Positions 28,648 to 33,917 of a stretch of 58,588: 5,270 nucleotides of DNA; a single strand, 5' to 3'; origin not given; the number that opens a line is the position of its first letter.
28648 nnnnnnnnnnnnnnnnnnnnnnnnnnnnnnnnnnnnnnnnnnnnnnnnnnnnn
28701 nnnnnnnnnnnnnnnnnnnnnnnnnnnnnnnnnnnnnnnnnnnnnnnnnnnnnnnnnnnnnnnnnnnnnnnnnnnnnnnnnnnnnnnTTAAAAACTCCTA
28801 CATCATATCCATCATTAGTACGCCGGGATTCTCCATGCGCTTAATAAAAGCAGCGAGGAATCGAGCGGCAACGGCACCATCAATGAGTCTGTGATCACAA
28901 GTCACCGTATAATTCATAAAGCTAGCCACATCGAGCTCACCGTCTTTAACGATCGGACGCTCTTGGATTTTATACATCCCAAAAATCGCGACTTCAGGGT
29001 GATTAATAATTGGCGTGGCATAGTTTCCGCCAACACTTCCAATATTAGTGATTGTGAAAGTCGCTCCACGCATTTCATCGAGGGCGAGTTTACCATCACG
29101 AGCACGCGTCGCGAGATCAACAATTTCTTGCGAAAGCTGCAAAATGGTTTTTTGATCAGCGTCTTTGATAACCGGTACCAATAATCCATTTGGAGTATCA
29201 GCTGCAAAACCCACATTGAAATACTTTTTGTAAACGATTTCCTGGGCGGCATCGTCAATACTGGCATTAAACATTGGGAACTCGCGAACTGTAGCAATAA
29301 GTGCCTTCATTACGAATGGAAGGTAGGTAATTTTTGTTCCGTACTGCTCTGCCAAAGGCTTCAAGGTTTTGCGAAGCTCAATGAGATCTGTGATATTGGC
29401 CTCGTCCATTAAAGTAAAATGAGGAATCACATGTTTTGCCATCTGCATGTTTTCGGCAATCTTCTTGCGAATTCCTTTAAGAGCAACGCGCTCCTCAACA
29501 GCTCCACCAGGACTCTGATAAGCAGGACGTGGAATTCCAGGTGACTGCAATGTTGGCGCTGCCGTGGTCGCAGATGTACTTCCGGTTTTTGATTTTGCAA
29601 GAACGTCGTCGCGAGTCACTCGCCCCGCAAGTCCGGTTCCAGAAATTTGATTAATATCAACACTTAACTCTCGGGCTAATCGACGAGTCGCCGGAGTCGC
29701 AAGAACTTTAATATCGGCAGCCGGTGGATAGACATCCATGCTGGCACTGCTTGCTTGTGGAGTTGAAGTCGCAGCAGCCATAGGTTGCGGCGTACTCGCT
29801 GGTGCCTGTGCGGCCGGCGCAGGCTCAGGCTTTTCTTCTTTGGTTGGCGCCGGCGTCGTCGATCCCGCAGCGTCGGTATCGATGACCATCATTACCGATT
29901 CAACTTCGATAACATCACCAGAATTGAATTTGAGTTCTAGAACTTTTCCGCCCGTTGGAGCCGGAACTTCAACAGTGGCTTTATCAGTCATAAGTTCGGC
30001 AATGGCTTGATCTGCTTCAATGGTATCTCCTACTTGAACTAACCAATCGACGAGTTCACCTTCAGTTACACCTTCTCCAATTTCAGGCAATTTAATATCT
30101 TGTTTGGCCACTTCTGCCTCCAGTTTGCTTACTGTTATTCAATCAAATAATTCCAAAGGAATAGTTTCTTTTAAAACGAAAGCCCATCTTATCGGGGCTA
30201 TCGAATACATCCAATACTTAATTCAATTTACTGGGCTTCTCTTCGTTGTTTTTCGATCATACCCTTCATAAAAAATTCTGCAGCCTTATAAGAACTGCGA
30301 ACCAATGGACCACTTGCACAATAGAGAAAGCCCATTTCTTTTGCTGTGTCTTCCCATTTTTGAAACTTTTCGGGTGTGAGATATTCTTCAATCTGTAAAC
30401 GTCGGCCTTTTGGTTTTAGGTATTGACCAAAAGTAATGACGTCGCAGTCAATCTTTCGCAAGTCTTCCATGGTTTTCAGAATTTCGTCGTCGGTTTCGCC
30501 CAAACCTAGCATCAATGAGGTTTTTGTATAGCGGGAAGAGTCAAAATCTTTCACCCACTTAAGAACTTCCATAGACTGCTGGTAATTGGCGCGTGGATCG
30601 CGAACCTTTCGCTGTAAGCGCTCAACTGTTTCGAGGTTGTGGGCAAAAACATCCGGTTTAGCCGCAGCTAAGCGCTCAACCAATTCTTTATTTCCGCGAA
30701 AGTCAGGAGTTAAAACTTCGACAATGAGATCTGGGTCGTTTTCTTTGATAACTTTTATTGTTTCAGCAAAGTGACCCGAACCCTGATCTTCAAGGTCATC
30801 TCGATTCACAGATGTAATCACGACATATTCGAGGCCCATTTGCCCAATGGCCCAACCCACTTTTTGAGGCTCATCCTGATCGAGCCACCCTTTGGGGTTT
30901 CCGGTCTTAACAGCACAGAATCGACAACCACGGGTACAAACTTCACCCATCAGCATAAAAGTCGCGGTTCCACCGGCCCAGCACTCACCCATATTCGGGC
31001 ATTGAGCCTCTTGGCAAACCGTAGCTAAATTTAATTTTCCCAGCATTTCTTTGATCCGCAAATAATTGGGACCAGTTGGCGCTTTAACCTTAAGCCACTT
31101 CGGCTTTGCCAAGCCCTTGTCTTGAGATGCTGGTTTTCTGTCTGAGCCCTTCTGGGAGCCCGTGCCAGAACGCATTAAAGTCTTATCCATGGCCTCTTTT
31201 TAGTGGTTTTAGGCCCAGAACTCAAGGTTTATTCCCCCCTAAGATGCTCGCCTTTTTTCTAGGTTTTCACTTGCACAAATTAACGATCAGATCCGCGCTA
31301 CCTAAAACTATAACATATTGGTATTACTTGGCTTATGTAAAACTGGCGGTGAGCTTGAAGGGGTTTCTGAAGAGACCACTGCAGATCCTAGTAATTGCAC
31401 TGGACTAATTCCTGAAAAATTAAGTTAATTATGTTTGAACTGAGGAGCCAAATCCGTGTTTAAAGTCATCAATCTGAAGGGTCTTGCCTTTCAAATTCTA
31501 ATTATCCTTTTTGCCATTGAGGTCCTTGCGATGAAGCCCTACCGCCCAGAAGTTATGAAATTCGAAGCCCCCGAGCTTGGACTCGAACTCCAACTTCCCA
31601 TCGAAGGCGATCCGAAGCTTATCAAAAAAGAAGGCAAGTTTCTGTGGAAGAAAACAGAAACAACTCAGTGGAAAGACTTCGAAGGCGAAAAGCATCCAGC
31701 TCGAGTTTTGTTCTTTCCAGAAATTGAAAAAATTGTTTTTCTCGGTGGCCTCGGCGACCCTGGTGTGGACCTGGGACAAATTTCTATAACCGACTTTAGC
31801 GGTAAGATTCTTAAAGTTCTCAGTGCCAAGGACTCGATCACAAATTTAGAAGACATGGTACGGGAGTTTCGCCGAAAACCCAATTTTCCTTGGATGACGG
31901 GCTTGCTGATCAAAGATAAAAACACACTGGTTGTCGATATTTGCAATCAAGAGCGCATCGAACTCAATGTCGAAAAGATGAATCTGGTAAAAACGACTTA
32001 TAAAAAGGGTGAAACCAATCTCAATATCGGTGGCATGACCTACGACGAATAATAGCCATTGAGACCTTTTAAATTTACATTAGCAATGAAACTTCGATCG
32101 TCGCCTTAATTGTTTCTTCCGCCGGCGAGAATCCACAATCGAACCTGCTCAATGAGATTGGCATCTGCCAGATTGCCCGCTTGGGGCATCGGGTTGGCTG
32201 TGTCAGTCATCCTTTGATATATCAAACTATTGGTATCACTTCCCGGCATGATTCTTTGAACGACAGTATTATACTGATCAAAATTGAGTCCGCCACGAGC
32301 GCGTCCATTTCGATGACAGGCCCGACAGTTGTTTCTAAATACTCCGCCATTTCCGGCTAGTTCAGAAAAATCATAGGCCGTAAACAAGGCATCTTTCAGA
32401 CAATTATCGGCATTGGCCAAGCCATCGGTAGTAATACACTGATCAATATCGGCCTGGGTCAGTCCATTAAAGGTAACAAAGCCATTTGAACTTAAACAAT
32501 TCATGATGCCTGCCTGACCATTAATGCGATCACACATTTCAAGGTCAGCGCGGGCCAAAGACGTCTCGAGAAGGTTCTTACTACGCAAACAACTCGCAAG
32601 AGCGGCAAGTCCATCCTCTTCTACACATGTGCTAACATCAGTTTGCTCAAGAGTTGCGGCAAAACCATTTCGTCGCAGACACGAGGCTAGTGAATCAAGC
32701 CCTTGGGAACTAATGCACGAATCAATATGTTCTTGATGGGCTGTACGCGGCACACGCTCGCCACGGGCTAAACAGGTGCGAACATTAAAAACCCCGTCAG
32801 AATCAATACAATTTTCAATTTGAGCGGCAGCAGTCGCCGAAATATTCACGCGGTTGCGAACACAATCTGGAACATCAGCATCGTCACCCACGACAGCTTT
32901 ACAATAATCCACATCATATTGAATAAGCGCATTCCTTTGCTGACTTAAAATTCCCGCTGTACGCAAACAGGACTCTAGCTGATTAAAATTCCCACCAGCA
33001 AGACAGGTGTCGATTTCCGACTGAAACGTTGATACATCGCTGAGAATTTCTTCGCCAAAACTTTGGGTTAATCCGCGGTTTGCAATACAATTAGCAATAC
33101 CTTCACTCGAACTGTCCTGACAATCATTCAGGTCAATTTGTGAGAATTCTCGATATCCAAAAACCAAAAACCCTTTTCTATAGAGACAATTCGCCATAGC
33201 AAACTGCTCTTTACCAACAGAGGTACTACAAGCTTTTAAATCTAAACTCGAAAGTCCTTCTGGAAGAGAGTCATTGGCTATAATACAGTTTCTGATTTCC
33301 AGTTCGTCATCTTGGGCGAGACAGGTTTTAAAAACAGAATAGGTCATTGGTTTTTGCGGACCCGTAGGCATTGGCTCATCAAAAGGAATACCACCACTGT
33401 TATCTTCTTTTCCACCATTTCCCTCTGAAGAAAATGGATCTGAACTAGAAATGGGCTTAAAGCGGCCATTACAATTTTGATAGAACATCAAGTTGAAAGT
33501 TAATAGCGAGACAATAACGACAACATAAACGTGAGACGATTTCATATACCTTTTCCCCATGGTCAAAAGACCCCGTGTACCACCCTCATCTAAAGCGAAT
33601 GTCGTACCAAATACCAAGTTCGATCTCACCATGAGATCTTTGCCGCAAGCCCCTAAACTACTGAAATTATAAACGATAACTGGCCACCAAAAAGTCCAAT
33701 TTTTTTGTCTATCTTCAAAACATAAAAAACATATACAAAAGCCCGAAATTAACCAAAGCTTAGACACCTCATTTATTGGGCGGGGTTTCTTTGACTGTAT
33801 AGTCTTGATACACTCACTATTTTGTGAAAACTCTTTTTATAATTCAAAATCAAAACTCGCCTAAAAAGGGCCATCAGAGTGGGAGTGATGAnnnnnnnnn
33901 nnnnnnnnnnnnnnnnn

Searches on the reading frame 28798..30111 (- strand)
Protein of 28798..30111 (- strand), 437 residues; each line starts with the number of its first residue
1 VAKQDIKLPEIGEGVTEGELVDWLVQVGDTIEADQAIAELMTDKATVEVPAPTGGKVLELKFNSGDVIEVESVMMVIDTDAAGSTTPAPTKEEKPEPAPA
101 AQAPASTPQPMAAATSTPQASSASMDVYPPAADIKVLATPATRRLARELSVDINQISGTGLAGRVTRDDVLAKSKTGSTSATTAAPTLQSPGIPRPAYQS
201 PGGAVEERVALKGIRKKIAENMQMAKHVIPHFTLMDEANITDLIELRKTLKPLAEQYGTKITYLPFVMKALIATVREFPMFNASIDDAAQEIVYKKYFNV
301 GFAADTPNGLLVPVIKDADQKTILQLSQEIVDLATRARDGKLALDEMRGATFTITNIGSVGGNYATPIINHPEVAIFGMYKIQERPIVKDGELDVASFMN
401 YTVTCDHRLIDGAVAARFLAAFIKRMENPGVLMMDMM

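Call 52: search_protein_families(library=pfam, proteins=[window:28798-30111:-], max_evalue=0.001)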
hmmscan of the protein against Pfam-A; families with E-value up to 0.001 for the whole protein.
window:28798-30111:- (437 aa): 3 families
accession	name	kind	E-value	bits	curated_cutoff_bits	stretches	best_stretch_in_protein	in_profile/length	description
PF00198.28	2-oxoacid_dh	-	3.7e-91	305.1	23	1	206-434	4-232/232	2-oxoacid dehydrogenases acyltransferase (catalytic domain)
PF00364.28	Biotin_lipoyl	-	8.6e-20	70.8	22.1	1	5-77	2-73/73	Biotin-requiring enzyme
PF02817.22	E3_binding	-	1.7e-14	54.2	23.7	1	136-171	1-36/36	e3 binding domain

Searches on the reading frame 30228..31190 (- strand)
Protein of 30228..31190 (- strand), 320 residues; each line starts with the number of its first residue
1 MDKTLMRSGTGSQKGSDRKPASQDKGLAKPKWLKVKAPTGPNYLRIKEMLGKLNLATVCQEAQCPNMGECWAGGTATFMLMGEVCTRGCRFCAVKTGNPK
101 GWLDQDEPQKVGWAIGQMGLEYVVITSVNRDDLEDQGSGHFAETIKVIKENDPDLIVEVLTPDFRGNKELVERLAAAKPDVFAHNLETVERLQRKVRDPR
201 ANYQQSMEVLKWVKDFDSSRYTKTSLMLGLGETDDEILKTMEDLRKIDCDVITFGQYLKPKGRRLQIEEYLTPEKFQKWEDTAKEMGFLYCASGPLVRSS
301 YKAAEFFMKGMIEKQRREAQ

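Call 52: search_protein_families(library=pfam, proteins=[window:30228-31190:-], max_evalue=0.001)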
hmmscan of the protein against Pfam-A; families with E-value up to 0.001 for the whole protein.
window:30228-31190:- (320 aa): 2 families
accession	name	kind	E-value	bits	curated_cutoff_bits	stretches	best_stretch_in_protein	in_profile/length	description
PF04055.27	Radical_SAM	-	6.6e-26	91.9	29.5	1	81-244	3-166/166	Radical SAM superfamily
PF16881.10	LIAS_N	-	3e-11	44.1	27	1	22-64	54-96/96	N-terminal domain of lipoyl synthase of Radical_SAM family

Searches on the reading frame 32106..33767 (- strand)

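Call 52: search_protein_families(library=pfam, proteins=[window:32106-33767:-], max_evalue=0.001)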
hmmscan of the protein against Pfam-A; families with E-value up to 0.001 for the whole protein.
window:32106-33767:- (553 aa): 1 family
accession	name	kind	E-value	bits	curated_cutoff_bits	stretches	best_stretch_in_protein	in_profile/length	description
PF07635.16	PSCyt1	-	7.3e-05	23.7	22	1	481-528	1-56/59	Planctomycete cytochrome C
